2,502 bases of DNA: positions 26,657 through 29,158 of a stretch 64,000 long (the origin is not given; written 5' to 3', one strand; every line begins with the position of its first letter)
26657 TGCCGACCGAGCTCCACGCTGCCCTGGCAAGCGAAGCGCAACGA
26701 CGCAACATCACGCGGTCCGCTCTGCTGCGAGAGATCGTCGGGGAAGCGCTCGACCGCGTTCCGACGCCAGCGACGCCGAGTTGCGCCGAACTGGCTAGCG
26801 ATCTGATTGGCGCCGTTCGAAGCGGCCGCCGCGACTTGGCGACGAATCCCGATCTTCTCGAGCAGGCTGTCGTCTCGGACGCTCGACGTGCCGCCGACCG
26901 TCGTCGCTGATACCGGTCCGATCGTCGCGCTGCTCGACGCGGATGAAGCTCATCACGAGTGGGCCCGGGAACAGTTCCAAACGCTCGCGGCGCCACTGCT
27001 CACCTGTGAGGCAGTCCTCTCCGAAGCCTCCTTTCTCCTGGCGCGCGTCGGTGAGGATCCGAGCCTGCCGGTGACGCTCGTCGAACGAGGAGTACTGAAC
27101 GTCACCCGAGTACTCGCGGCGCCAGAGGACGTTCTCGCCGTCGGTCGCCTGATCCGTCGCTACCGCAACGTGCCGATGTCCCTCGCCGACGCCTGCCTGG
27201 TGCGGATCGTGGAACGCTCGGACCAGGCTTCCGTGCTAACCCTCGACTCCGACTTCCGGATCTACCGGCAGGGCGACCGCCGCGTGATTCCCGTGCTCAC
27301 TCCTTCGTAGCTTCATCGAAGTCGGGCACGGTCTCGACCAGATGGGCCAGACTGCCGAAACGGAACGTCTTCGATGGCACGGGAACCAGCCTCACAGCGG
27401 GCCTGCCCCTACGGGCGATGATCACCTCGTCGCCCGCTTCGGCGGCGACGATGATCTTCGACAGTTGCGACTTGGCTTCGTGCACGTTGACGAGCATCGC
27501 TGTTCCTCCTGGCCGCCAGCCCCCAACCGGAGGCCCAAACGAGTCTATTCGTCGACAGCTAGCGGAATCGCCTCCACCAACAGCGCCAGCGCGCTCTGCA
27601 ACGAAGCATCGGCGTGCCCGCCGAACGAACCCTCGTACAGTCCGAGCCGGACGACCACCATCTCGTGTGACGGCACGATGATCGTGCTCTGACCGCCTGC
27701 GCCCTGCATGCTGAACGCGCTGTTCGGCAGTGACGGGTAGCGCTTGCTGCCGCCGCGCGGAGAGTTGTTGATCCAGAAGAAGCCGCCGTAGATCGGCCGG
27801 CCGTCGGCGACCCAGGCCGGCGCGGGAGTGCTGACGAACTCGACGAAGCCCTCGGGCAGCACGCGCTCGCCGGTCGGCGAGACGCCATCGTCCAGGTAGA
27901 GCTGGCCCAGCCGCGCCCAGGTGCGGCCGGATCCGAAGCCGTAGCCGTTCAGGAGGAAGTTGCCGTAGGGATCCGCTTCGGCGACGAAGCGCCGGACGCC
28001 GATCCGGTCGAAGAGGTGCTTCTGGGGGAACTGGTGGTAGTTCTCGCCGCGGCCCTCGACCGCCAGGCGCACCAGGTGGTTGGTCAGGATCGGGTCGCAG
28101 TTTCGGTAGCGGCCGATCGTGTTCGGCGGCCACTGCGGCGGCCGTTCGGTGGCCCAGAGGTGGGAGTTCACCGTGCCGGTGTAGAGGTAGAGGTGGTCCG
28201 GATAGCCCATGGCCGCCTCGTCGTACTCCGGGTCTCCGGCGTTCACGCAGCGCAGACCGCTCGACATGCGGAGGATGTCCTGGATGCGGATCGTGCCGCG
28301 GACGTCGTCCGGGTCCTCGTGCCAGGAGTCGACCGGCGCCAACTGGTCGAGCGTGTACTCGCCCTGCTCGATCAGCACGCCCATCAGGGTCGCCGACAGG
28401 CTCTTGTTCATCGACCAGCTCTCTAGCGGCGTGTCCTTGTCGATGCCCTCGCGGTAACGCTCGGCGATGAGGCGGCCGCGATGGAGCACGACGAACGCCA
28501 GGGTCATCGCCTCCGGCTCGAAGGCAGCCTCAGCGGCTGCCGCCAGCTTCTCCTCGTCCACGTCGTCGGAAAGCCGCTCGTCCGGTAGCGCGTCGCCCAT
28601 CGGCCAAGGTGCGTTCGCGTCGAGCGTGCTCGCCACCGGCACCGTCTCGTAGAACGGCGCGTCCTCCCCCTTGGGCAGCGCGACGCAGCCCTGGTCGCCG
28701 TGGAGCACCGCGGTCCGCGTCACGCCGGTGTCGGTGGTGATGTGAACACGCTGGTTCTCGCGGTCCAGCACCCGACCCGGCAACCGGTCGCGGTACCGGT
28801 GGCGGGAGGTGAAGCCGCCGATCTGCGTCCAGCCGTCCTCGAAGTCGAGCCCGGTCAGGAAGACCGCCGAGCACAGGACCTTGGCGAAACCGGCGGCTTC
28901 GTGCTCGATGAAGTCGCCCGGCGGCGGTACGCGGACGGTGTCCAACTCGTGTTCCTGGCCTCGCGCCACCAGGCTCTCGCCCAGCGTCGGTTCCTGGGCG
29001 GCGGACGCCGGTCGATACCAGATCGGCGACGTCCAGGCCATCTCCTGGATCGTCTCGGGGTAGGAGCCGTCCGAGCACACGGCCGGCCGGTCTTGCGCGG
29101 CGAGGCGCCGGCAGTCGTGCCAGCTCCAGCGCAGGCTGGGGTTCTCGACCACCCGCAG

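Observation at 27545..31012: DUF3604 domain fused to a beta-lactamase/esterase-like serine hydrolase domain; second DUF3604 gene at window start fused to BNR repeats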

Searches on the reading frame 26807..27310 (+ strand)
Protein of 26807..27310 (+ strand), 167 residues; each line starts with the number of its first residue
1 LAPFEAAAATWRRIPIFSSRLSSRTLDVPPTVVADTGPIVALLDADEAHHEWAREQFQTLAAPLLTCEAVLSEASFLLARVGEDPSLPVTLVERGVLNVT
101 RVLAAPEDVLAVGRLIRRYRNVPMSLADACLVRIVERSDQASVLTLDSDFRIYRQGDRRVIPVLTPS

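Call 6: search_protein_families(library=pfam, proteins=[window:26807-27310:+], max_evalue=0.001)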
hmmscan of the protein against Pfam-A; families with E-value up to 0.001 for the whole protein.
window:26807-27310:+ (167 aa): 1 family
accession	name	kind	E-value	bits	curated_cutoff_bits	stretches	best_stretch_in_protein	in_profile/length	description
PF01850.27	PIN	-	2.3e-10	41.6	23.6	1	33-151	2-115/120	PIN domain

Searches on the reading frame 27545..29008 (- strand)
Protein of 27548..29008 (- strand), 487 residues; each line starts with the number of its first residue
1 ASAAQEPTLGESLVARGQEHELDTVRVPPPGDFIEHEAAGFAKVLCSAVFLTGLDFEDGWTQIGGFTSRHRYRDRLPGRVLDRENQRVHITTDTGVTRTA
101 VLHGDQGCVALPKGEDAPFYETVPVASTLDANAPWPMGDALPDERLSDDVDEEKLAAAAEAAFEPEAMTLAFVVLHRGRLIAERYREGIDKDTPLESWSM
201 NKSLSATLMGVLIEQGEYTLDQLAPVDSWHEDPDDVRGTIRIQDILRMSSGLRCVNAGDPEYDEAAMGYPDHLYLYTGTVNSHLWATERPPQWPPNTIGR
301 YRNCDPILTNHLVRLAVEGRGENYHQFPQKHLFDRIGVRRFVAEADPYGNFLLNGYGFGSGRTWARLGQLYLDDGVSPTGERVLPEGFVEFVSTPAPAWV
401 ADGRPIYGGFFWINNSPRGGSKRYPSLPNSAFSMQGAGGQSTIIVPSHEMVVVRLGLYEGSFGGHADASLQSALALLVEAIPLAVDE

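Call 16: find_homologous_proteins(query=window:27548-29008:-, max_evalue=0.00001)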
Query seq(487 aa) (487 aa): 7696 proteins with E <= 0.00001 among 8000 candidates; the best 120 are listed.
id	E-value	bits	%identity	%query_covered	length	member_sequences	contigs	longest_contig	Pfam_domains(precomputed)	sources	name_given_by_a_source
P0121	4.6e-297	1004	89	100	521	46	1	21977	PF00144.30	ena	-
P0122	1.8e-294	995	88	99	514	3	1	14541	PF00144.30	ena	-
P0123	2.2e-294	995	88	100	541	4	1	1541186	PF00144.30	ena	-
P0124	1.0e-293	993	88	99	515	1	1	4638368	PF00144.30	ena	-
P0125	1.2e-289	979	87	99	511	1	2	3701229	PF00144.30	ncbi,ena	-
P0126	9.9e-285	963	86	99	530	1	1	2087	PF00144.30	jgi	jgi:CubicO group peptidase (beta-lactamase class C family)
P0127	5.8e-272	921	81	98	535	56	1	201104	PF00144.30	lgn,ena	-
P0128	3.7e-267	905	80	99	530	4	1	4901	PF00144.30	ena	-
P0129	4.3e-267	905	80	99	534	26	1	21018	PF00144.30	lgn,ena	-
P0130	2.4e-266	902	80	99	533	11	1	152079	PF00144.30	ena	-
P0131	6.0e-263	891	78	98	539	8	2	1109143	PF00144.30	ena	-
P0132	2.8e-262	889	79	98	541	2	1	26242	PF00144.30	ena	-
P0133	7.5e-256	868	77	98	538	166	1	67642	PF00144.30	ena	-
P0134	1.7e-254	863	76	98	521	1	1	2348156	PF00144.30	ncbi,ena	-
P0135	1.2e-252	857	76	98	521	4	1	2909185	PF00144.30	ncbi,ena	-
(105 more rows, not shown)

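Call 21: find_related_loci(query=A2, collection=genome_contigs, flank=6000)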
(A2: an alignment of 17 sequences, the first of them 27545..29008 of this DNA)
Query A2 (487 aa) in genome_contigs; peptide patterns used: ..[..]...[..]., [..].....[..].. (x = any residue, [..] = any of these).
600 stretches matched a pattern (row limit reached: there are more); 583 encode a relative of the query (tblastn E <= 1e-3); the best 80 are kept; 80 distinct loci.
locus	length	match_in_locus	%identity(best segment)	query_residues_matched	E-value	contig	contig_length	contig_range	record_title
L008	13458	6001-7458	96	2-487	0e+0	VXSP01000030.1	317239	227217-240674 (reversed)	MAG: Holophagales bacterium isolate SB0665_bin_19 NODE_14_length_317239_cov_33.211105, whole genome shotgun sequence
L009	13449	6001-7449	95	2-484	0e+0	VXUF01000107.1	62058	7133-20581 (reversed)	MAG: Holophagales bacterium isolate SB0666_bin_22 NODE_174_length_62058_cov_7.910343, whole genome shotgun sequence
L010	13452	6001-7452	93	2-485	0e+0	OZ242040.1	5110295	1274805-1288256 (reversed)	MAG: Candidatus Multivorans sp. isolate cd603fe2-36ea-45dd-b21b-4d1cbeb73145 genome assembly, chromosome: 1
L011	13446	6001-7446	92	1-482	0e+0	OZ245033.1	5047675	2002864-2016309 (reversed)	MAG: Candidatus Multivorans sp. isolate ccabee53-d9e3-4e52-b566-adb1483e4997 genome assembly, chromosome: 1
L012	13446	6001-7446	93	1-482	0e+0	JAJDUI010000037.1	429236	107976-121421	MAG: Thermoanaerobaculia bacterium isolate jk18x1bzbins.73 k141_1578269, whole genome shotgun sequence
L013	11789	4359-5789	92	2-478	0e+0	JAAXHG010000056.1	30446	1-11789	MAG: Vicinamibacteraceae bacterium isolate Plut_88883 unfiltered_Plut_88883_genomic_contig_467701, whole genome shotgun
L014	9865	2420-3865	92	1-482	0e+0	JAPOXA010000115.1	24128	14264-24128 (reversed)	MAG: Acidobacteria bacterium isolate COS3_bin_14 NODE_691_length_24128_cov_59.8281, whole genome shotgun sequence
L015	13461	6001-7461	88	1-487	0e+0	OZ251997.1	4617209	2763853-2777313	MAG: Candidatus Multivorans sp. isolate 0020eb3c-7439-4c9e-8c72-55202c0a045f genome assembly, chromosome: 1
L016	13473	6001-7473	77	3-486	0e+0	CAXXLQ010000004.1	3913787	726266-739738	MAG: Vicinamibacteria bacterium isolate d0699c76-2533-4a58-a70c-6c423186d07a genome assembly, contig: contig_4, whole ge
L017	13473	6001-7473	76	3-486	0e+0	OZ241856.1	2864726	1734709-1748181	MAG: Candidatus Marinacidobacterium sp. isolate 57d0b85c-66d1-4277-a7e3-fd04592ce509 genome assembly, chromosome: 1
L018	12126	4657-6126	77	3-484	0e+0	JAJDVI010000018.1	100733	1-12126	MAG: Acidobacteria bacterium isolate jk18x22bins.33 k141_777339, whole genome shotgun sequence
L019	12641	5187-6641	77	8-484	0e+0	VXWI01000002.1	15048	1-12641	MAG: Acidobacteria bacterium isolate SB0668_bin_14 NODE_1879_length_15048_cov_14.792036, whole genome shotgun sequence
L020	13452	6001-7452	77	9-484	0e+0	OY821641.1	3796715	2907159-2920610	MAG: Vicinamibacteria bacterium isolate 8cd05730-cbc4-4aa5-8344-af9f7d824ee9 genome assembly, chromosome: 1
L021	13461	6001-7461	76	6-484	0e+0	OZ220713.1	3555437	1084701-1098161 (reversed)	MAG: Vicinamibacteria bacterium isolate f5636fb4-303b-4095-abf0-868cc3675b90 genome assembly, chromosome: 1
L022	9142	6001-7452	76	9-484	0e+0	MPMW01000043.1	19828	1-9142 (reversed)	MAG: Acidobacteria bacterium bin61 NODE_3621_length_19828_cov_15.0691_ID_7241, whole genome shotgun sequence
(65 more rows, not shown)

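Call 45: predict_structure(alignment_id=A2)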
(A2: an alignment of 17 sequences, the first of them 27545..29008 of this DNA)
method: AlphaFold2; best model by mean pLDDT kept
length: 487 residues; sequences in the alignment: 17
mean_pLDDT: 73.3   pTM: 0.82
mean pLDDT of the five models: 73.3, 69.6, 68.2, 57.9, 43.0
residues with pLDDT >= 90: 76; 70-90: 219; 50-70: 156; < 50: 36
segments of 3 or more residues with pLDDT < 50: 1-4, 298-301, 325-329, 346-354, 403-408
pLDDT, mean of each block of 10 residues (from residue 1): 53 55 60 78 82 81 60 82 92 88 73 69 53 59 78 95 90 91 88 74 78 84 83 77 69 57 68 60 65 50 61 69 50 66 51 59 88 85 86 70 51 70 85 79 94 85 83 96 73
secondary structure, 60 per line:
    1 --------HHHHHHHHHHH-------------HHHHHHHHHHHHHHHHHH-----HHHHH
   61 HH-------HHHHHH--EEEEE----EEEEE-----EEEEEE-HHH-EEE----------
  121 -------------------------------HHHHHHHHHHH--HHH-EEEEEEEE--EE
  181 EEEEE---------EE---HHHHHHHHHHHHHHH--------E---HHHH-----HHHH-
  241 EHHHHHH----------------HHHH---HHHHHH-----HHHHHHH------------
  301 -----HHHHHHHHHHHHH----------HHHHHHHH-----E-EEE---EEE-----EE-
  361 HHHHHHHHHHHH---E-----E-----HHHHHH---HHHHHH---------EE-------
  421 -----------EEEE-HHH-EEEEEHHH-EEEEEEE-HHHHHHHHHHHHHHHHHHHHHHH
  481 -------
elements in order: H9-19 H33-50 H56-62 H70-75 E78-82 E87-91 E97-102 E108-110 H152-162 E169-176 E179-185 H200-214 H227-230 H236-239 H242-247 H264-267 H271-276 H282-288 H306-318 H329-336 E344-346 E350-352 H361-372 H388-393 H397-402 E432-435 E441-445 E450-456 H458-480

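Call 49: fold_search(model_id=the predicted structure, library=pdb)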
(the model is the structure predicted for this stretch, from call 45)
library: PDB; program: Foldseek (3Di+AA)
matches with E <= 10: 710; with E <= 0.001: 355
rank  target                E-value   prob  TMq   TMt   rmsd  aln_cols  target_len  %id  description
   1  8rlj_B                5.9e-15  1.00  0.50  0.61   4.8       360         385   22  Structure of the apo form of PIB-1 in an Orthorombic space group (released 2024-08-14)
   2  8rlj_C                1.5e-14  1.00  0.54  0.66   6.7       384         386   23  Structure of the apo form of PIB-1 in an Orthorombic space group (released 2024-08-14)
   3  8rlj_E                2.2e-14  1.00  0.52  0.65   4.4       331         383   25  Structure of the apo form of PIB-1 in an Orthorombic space group (released 2024-08-14)
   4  3vwn                  2.2e-14  1.00  0.50  0.62   8.4       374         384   20  Crystal structure of 6-aminohexanoate-dimer hydrolase G181D/R187G/H266N/D370Y mutant (released 2013-10-16)
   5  4gb7                  5.6e-14  1.00  0.47  0.57   5.2       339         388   19  Putative 6-aminohexanoate-dimer hydrolase from Bacillus anthracis (released 2012-08-08)
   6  8rlj_D                6.9e-14  1.00  0.53  0.66   4.3       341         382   24  Structure of the apo form of PIB-1 in an Orthorombic space group (released 2024-08-14)
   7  1wyb                  8.1e-14  1.00  0.48  0.61   9.1       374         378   20  Structure of 6-aminohexanoate-dimer hydrolase (released 2005-09-20)
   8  8rlj_F                8.6e-14  1.00  0.48  0.62   4.6       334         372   23  Structure of the apo form of PIB-1 in an Orthorombic space group (released 2024-08-14)
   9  1wyc                  1.1e-13  1.00  0.50  0.62   7.1       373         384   21  Structure of 6-aminohexanoate-dimer hydrolase, DN mutant (released 2006-02-21)
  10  3vwl                  1.2e-13  1.00  0.50  0.62   8.3       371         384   20  Crystal structure of 6-aminohexanoate-dimer hydrolase G181D/R187S/H266N/D370Y mutant (released 2013-10-16)
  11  2zma                  1.2e-13  1.00  0.49  0.60   7.3       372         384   20  Crystal Structure of 6-Aminohexanoate-dimer Hydrolase S112A/G181D/H266N/D370Y Mutant with Substrate (released 2009-04-07)
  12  2zm0                  1.2e-13  1.00  0.50  0.61   7.2       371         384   20  Structure of 6-aminohexanoate-dimer hydrolase, G181D/H266N/D370Y mutant (released 2009-04-07)
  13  3vwm                  1.2e-13  1.00  0.50  0.61   8.4       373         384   20  Crystal structure of 6-aminohexanoate-dimer hydrolase G181D/R187A/H266N/D370Y mutant (released 2013-10-16)
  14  2zly                  1.3e-13  1.00  0.50  0.62   7.2       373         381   20  Structure of 6-aminohexanoate-dimer hydrolase, D370Y mutant (released 2009-04-21)
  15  3vwp                  1.6e-13  1.00  0.50  0.61   8.4       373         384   20  Crystal structure of 6-aminohexanoate-dimer hydrolase S112A/G181D/R187S/H266N/D370Y mutant complexd with 6-aminohexanoat (released 2013-10-16)
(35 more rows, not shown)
